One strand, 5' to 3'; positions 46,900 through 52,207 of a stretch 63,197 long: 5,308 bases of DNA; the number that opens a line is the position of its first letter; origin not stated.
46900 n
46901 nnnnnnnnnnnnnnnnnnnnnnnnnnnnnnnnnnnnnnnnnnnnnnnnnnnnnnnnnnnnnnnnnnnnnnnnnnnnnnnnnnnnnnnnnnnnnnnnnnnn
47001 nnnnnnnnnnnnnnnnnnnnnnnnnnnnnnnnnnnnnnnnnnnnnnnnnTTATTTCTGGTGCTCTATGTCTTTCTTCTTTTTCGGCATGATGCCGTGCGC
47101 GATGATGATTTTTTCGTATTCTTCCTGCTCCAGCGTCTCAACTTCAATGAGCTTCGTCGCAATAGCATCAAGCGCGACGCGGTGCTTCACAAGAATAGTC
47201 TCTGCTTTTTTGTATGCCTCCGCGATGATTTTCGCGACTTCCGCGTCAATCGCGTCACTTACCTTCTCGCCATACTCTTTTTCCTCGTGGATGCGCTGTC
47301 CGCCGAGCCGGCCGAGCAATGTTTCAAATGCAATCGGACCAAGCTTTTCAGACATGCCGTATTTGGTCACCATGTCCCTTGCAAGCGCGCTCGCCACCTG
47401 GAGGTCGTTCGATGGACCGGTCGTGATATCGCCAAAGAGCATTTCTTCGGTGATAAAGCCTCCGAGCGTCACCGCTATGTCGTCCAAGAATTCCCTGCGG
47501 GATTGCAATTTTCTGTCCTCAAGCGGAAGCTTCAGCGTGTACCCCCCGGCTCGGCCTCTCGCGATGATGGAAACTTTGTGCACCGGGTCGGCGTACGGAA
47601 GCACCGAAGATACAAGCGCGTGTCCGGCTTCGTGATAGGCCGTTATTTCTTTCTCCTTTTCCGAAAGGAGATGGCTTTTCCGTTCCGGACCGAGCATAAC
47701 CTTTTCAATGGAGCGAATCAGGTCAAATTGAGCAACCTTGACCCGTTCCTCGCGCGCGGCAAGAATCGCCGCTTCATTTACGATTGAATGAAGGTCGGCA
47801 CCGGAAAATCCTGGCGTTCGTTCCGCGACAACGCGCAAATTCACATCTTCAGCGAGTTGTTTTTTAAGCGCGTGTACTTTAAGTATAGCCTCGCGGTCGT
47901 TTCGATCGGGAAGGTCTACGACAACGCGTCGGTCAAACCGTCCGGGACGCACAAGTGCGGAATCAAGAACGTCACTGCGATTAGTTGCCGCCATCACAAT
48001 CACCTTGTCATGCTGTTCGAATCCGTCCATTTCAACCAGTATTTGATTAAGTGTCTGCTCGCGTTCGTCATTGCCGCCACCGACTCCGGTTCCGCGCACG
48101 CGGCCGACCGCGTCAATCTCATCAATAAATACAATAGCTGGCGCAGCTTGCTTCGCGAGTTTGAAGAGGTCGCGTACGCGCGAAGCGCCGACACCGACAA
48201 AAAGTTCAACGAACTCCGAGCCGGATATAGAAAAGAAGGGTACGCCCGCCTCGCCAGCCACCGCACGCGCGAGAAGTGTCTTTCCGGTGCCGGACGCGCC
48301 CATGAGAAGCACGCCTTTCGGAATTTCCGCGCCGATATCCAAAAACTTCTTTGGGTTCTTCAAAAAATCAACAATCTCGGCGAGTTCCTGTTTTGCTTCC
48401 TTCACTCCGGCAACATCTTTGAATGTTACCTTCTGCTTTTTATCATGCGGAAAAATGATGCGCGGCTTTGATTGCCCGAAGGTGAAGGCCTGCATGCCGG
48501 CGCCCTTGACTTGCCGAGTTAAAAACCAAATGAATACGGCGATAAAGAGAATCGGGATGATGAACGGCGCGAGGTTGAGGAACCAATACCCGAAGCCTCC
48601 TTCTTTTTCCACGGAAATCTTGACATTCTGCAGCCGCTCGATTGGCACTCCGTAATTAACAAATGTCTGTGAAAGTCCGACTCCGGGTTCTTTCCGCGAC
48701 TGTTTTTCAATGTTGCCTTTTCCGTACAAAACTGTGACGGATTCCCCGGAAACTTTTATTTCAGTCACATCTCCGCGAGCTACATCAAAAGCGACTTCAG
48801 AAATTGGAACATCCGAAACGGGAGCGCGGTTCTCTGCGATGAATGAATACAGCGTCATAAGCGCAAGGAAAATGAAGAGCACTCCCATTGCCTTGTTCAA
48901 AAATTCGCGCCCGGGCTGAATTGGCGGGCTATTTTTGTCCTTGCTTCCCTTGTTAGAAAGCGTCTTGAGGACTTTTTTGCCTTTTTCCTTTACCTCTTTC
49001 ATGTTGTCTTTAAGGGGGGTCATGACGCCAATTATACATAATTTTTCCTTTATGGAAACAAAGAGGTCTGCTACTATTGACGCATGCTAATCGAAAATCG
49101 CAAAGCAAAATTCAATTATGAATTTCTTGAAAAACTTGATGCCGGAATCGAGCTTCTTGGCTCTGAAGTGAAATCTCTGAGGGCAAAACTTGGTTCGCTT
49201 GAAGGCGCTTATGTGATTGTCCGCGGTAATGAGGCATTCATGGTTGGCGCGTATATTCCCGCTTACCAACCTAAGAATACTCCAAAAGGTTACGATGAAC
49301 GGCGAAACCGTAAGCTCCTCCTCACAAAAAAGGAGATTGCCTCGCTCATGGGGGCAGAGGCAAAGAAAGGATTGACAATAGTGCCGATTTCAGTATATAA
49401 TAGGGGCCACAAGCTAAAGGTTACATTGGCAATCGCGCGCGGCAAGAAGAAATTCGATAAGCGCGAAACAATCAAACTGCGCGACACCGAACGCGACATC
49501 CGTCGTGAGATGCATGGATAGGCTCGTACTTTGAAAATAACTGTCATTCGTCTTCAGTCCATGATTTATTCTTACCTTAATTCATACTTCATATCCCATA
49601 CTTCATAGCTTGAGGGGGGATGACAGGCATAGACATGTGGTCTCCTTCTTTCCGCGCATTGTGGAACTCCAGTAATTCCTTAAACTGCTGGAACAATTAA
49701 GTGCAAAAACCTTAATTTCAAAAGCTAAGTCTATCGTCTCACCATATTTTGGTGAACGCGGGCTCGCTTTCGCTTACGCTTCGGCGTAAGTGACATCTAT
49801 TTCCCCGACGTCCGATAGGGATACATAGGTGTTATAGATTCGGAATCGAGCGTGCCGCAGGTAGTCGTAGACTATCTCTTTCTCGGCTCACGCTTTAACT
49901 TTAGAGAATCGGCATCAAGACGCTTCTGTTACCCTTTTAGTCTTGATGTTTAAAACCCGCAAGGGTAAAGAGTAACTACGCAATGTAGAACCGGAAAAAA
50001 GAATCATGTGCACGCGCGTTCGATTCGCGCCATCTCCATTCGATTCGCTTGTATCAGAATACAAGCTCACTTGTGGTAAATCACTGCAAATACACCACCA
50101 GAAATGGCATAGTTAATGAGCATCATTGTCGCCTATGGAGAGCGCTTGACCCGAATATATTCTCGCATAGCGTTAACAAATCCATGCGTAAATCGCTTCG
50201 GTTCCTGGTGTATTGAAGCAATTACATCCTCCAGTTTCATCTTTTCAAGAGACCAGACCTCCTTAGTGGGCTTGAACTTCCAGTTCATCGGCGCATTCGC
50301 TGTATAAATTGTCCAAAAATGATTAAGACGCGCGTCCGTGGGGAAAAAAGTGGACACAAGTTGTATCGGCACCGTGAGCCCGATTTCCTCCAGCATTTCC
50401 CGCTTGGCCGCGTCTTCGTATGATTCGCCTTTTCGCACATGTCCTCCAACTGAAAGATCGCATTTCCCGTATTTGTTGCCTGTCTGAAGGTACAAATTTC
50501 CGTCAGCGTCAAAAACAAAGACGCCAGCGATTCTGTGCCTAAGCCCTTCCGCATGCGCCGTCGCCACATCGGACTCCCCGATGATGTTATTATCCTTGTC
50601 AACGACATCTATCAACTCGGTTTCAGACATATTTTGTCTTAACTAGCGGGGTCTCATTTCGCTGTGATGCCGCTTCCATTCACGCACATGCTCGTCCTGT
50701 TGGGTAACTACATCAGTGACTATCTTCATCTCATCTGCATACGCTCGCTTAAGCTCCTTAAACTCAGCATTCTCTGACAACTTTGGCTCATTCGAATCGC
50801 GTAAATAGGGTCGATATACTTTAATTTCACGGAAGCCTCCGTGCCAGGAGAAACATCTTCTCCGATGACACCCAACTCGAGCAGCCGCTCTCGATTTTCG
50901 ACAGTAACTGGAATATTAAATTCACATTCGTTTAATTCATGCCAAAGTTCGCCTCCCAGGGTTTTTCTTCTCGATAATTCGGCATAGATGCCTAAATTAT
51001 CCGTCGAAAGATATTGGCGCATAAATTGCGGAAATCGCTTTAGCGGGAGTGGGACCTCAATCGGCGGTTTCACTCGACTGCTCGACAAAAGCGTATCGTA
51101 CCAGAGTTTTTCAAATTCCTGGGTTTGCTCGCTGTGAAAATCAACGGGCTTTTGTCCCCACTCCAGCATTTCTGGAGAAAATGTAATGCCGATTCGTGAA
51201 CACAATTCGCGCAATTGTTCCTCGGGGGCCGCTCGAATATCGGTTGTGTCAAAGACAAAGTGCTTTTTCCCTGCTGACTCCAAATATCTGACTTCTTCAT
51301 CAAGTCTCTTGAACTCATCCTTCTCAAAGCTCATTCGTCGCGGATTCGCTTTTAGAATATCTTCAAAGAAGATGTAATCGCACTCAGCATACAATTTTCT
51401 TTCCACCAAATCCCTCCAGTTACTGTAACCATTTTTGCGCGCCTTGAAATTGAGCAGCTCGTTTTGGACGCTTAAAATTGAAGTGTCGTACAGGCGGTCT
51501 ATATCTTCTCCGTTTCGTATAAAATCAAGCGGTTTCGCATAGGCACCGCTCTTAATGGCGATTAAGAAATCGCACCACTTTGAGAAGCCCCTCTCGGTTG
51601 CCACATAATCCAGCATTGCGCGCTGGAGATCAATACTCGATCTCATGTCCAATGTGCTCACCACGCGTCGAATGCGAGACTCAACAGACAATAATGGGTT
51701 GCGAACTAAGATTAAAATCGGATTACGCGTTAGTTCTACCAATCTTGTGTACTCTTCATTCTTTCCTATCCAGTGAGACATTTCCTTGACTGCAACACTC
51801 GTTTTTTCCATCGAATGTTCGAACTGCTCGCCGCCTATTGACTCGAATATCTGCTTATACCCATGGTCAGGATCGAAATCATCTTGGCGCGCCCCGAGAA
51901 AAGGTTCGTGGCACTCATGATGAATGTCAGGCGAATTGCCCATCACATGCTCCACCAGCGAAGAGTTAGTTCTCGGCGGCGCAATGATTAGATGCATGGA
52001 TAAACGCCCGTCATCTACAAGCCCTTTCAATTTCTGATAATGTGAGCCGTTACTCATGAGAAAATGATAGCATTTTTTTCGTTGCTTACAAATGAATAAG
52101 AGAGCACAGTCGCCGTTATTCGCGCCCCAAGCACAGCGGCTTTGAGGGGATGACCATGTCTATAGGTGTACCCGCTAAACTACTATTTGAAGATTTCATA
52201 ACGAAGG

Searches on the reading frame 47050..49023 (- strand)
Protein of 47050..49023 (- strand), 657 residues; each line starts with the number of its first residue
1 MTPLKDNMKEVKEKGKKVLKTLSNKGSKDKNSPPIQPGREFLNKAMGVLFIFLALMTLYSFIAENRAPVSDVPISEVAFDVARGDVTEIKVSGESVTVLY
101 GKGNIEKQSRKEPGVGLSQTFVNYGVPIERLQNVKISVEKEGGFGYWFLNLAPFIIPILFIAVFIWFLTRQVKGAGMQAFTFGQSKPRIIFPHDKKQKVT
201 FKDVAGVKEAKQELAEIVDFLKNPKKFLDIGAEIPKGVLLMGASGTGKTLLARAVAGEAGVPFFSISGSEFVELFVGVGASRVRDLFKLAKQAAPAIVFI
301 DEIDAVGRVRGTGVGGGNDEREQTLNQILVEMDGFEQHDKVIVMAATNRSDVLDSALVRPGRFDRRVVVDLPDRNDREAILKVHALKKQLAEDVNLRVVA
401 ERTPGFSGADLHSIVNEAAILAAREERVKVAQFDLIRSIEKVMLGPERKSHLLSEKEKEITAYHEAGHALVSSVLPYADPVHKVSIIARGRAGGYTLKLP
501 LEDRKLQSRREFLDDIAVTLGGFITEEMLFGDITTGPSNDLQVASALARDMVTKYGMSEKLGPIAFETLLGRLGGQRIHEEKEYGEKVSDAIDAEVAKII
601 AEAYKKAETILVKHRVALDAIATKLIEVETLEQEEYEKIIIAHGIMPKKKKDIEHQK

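Call 9: search_protein_families(library=pfam, proteins=[window:47050-49023:-])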
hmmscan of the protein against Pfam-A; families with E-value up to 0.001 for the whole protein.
window:47050-49023:- (657 aa): 5 families
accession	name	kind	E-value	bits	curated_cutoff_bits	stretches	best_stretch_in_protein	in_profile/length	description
PF01434.24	Peptidase_M41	-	2.4e-64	217.2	29.9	1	452-639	2-191/191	Peptidase family M41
PF00004.35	AAA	-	3e-41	141.4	21.2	1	238-370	1-130/131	ATPase family associated with various cellular activities (AAA)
PF17862.7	AAA_lid_3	-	1.4e-12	47.4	27.2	1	393-427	1-35/45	AAA+ lid domain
PF06068.19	TIP49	-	2.5e-05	24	23.8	1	203-272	25-89/347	TIP49 P-loop domain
PF20720.3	nSTAND3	-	0.0004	20.6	27.2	0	238-384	20-152/155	Novel STAND NTPase 3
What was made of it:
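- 47050..49023 (-): ftsH, the conserved upstream neighbour of the tRNA-Ile(UAU) locus. Pfam Peptidase_M41 + AAA (call 9).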

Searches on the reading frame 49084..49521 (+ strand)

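Call 9: search_protein_families(library=pfam, proteins=[window:49084-49521:+])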
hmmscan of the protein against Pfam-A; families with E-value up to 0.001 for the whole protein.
window:49084-49521:+ (145 aa): 1 family
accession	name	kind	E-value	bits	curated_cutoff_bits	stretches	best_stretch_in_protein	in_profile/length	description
PF01668.23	SmpB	-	1e-47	162.1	27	1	3-144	2-142/143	SmpB protein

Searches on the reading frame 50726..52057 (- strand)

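Call 9: search_protein_families(library=pfam, proteins=[window:50726-52057:-])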
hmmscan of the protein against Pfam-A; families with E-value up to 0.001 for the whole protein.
window:50726-52057:- (443 aa): 1 family
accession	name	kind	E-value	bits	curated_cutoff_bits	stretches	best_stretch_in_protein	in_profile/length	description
PF19798.5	Sulfotransfer_5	-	7.9e-06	25.9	23.2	1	267-338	138-204/226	Sulfotransferase domain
